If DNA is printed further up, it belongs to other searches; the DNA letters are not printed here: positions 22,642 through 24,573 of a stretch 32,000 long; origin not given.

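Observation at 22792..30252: Seven-gene, translationally coupled YcaO-TfuA operon with three sugar-handling enzymes: architecture unlike described thioamide RiPP clusters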

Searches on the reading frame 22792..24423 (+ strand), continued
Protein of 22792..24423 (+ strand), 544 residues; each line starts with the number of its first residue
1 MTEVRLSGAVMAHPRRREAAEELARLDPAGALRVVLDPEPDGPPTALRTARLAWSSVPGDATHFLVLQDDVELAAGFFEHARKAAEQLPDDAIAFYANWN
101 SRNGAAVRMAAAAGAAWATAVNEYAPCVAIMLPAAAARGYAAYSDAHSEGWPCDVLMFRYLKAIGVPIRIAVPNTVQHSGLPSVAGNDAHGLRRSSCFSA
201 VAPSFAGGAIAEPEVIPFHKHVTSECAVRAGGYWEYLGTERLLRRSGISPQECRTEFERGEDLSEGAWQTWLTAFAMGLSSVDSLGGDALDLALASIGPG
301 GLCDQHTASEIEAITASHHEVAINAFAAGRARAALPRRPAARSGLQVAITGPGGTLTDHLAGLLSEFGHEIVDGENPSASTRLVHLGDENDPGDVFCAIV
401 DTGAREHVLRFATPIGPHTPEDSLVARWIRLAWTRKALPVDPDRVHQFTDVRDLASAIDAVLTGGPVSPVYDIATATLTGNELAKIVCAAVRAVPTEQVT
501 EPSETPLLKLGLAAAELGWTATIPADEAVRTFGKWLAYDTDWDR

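Call 88: find_encoding_contigs(protein=P0214, flank=8000, max_places=1)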
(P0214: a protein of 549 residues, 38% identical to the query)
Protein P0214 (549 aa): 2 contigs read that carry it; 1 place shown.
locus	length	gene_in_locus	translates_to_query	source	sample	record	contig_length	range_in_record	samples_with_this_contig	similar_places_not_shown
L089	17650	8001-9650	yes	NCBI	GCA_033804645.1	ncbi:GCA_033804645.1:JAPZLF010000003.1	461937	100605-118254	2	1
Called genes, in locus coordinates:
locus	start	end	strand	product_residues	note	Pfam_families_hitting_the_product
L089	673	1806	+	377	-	-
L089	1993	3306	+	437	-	PF18604:PreAtp-grasp, PF18105:PGM1_C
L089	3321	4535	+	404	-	PF01041:DegT_DnrJ_EryC1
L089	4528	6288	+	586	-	PF02543:Carbam_trans_N, PF16861:Carbam_trans_C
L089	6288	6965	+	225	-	PF02585:PIG-L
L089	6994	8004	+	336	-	PF01073:3Beta_HSD, PF01370:Epimerase, PF02719:Polysacc_synt_2, PF04321:RmlD_sub_bind, PF05368:NmrA (weak), PF07993:NAD_binding_4 (faint), PF16363:GDP_Man_Dehyd, PF13460:NAD_binding_10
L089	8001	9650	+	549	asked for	-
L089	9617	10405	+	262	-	PF13672:PP2C_2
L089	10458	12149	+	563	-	PF00664:ABC_membrane, PF00005:ABC_tran (weak)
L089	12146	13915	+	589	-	PF00664:ABC_membrane, PF00005:ABC_tran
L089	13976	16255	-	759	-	PF13802:Gal_mutarotas_2, PF01055:Glyco_hydro_31_2nd, PF21365:Glyco_hydro_31_3rd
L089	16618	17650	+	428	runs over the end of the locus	PF00535:Glycos_transf_2, PF10111:Glyco_tranf_2_2, PF13641:Glyco_tranf_2_3, PF02709:Glyco_transf_7C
